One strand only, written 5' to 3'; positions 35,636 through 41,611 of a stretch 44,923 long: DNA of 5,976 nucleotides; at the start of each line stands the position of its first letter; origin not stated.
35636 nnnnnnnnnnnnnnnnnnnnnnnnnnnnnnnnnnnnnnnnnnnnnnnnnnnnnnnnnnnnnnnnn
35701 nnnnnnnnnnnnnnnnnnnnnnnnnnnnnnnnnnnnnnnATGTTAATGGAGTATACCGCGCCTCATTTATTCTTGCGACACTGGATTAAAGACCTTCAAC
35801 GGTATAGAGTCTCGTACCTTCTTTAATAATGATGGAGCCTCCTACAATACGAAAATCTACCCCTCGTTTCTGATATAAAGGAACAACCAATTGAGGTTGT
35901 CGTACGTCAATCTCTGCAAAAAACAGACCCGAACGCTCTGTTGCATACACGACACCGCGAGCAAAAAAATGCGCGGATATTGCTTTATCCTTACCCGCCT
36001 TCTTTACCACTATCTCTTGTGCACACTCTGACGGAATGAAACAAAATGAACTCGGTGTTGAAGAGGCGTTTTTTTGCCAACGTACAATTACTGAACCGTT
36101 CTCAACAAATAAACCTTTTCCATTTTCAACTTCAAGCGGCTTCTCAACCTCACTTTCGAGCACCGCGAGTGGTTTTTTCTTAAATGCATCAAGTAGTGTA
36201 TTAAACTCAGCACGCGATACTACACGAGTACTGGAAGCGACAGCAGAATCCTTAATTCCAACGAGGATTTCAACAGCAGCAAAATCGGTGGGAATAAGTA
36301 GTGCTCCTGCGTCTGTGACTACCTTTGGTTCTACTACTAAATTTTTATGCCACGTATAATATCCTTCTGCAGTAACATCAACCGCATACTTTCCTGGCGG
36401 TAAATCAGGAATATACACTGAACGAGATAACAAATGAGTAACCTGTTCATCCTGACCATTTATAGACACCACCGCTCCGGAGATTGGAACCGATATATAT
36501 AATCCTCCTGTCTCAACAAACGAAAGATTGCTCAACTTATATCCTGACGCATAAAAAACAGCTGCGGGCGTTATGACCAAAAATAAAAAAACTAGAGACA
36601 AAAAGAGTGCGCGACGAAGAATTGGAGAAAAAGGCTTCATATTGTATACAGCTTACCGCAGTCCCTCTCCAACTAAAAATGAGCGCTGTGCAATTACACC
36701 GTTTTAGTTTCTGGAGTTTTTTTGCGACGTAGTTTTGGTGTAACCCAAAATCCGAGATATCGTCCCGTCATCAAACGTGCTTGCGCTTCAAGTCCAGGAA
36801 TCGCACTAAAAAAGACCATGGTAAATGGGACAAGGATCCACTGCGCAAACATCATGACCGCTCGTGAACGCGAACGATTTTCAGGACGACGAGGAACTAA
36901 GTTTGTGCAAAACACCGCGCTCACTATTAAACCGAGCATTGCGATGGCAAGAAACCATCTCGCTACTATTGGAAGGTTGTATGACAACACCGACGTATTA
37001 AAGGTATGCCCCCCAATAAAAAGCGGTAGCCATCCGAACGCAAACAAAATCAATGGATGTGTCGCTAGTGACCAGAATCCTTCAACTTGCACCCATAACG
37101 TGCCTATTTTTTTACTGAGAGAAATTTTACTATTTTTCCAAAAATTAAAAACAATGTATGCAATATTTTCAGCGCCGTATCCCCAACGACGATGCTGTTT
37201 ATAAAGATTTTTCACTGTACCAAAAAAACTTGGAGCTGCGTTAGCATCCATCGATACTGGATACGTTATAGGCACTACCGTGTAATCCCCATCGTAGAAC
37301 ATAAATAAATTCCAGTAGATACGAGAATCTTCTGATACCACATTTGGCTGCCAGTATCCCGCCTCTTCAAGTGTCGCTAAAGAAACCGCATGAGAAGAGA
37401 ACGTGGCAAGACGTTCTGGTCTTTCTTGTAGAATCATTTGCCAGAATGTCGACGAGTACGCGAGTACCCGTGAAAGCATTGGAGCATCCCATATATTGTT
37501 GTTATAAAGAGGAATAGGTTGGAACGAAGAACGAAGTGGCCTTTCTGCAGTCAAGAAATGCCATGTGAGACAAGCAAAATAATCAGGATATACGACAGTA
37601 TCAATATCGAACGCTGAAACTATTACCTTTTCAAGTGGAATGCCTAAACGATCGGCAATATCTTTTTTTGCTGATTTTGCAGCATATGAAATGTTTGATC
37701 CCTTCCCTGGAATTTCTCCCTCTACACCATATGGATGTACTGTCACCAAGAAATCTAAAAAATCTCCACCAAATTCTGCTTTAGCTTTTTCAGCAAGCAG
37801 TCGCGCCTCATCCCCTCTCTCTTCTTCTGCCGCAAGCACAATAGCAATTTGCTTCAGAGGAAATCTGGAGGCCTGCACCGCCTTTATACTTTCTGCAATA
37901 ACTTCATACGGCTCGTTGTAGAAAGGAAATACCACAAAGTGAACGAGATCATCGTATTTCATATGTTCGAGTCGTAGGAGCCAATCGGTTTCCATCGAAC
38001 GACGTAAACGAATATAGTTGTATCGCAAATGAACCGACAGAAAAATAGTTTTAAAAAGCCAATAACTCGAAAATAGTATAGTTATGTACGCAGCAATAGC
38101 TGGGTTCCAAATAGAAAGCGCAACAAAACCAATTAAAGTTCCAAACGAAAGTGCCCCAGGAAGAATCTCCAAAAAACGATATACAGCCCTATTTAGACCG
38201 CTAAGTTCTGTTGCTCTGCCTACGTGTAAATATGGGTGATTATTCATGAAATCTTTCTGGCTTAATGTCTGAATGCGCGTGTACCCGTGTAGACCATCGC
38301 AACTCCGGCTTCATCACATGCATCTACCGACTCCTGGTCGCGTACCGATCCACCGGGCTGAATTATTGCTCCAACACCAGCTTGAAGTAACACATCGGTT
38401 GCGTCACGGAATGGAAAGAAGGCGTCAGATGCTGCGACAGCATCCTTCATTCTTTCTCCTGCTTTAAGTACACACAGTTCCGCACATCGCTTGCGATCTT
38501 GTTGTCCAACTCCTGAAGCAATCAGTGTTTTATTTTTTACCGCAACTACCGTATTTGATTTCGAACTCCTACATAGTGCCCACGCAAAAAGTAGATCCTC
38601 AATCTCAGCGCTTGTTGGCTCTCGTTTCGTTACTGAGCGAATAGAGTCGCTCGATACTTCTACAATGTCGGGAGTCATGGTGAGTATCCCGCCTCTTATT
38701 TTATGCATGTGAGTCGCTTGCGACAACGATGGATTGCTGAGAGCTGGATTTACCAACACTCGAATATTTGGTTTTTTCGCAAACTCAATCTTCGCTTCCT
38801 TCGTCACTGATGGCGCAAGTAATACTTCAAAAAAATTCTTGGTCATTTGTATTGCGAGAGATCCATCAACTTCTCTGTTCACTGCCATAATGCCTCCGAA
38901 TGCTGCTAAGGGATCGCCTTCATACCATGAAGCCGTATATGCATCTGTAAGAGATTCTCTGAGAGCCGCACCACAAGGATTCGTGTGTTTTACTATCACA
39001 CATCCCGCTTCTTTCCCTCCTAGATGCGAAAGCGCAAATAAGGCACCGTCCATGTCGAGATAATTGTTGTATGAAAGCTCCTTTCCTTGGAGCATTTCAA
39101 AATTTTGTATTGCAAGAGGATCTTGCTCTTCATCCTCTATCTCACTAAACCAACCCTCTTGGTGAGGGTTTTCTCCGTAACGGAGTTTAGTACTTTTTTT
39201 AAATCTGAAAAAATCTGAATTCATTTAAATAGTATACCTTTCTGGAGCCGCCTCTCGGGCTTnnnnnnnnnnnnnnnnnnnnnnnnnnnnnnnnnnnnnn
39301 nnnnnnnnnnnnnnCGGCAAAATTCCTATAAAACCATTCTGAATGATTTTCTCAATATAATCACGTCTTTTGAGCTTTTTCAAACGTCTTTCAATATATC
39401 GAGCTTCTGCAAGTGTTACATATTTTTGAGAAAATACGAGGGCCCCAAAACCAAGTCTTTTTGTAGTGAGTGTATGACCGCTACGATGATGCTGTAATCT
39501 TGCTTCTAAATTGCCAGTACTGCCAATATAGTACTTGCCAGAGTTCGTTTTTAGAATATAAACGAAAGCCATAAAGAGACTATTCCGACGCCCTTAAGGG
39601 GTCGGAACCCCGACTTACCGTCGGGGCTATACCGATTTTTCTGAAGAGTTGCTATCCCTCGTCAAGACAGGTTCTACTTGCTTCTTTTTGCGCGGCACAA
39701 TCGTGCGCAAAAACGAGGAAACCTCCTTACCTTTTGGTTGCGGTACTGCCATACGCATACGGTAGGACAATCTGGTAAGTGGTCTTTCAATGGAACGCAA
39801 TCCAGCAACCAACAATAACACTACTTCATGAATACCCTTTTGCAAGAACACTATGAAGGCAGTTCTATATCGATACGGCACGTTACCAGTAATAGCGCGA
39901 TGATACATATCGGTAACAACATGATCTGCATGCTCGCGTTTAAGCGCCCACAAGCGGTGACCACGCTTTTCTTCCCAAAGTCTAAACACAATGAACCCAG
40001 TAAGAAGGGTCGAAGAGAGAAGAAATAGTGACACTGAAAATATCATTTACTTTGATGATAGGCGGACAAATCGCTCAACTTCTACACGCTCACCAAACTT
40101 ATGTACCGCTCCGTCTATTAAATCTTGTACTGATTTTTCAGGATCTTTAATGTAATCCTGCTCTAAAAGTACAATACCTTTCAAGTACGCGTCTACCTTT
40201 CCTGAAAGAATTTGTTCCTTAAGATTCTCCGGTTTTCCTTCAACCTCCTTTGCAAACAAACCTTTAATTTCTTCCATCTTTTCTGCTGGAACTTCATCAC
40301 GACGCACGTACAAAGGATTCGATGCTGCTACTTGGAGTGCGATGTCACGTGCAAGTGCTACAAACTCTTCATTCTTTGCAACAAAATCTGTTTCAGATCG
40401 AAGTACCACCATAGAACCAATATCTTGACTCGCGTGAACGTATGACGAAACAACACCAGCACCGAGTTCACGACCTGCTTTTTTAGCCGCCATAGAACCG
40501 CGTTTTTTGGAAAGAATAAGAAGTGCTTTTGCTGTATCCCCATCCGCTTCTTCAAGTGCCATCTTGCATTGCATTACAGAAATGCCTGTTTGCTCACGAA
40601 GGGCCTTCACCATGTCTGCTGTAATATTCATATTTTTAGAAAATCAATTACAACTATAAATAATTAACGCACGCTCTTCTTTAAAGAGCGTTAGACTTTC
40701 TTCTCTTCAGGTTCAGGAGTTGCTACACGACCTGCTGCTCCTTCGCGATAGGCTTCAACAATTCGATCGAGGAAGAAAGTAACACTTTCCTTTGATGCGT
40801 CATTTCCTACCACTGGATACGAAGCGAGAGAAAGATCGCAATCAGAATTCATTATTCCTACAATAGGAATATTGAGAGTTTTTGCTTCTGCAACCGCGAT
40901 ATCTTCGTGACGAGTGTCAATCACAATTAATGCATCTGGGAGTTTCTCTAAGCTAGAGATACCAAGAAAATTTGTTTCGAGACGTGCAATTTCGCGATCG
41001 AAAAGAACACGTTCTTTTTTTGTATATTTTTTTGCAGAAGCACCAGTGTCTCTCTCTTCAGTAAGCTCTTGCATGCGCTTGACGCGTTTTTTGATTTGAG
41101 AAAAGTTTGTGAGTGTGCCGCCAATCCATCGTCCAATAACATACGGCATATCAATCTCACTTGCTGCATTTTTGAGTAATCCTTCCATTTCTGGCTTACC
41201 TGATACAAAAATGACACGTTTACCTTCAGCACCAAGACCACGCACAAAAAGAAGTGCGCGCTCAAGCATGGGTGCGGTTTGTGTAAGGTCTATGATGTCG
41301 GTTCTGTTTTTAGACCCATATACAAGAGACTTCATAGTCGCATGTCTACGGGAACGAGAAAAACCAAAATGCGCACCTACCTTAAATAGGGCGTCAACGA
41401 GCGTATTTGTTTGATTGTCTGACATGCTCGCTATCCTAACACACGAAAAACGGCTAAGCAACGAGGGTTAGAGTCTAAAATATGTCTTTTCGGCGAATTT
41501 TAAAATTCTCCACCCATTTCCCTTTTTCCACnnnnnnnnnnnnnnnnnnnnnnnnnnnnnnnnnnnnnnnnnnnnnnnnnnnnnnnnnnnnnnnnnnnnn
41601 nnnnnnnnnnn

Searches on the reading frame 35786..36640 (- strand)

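Call 60: search_protein_families(library=pfam, proteins=[window:35786-36640:-], max_evalue=0.001)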
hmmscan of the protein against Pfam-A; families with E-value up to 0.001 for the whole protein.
window:35786-36640:- (284 aa): 1 family
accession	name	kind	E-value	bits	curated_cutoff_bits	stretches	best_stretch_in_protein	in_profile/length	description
PF13620.12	CarboxypepD_reg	-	4.4e-05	24.2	32.3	1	52-109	13-75/82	Carboxypeptidase regulatory-like domain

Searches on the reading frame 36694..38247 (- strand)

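Call 60: search_protein_families(library=pfam, proteins=[window:36694-38247:-], max_evalue=0.001)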
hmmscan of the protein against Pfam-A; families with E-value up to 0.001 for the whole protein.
window:36694-38247:- (517 aa): 1 family
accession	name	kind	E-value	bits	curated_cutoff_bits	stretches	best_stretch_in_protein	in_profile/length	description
PF13632.12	Glyco_trans_2_3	-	1.7e-07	31.7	27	1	214-428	6-183/198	Glycosyl transferase family group 2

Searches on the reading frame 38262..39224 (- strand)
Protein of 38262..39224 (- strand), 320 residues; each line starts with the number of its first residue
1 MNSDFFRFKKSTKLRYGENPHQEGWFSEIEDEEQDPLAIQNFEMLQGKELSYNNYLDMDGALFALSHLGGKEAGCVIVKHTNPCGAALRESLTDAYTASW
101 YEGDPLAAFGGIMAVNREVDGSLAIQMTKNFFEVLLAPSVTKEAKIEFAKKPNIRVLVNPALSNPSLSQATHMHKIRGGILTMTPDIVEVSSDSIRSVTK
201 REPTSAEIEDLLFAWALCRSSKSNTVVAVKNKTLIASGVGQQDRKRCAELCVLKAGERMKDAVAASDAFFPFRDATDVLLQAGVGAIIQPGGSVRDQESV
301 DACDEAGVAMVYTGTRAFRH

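Call 60: search_protein_families(library=pfam, proteins=[window:38262-39224:-], max_evalue=0.001)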
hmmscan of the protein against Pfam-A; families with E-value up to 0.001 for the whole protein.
window:38262-39224:- (320 aa): 1 family
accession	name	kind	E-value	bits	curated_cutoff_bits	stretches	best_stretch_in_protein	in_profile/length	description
PF01808.24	AICARFT_IMPCHas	-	2.8e-73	247.5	25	1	7-252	72-309/311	AICARFT/IMPCHase bienzyme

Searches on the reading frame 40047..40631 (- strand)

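Call 83: search_protein_families(library=pfam, proteins=[window:40047-40631:-], max_evalue=0.01)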
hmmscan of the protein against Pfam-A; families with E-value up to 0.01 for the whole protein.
window:40047-40631:- (194 aa): 3 families
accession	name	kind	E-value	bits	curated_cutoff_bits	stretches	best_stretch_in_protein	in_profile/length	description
PF00889.24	EF_TS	-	2.2e-29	103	27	1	58-191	79-200/204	Elongation factor TS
PF25025.1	EF-Ts_N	-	0.00071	19.9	33.2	1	7-36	16-46/60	Elongation factor Ts, mitochondrial, N-terminal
PF24767.1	UBA_At5g58720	-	0.0054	17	27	0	17-42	17-42/44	At5g58720 UBA-like domain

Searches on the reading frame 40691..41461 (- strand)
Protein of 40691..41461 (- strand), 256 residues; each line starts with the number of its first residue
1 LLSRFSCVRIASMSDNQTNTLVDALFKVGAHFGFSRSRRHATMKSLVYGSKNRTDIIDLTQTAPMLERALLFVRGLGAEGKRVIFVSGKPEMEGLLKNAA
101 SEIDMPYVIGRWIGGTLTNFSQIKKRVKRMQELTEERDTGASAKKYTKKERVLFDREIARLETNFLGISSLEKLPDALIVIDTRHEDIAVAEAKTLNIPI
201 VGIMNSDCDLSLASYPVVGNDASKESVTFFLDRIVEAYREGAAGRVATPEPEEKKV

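Call 83: search_protein_families(library=pfam, proteins=[window:40691-41461:-], max_evalue=0.01)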
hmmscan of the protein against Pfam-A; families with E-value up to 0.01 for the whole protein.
window:40691-41461:- (256 aa): 1 family
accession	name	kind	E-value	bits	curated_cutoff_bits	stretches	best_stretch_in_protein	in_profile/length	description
PF00318.25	Ribosomal_S2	-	8.1e-64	215.3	26.1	1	25-241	1-216/216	Ribosomal protein S2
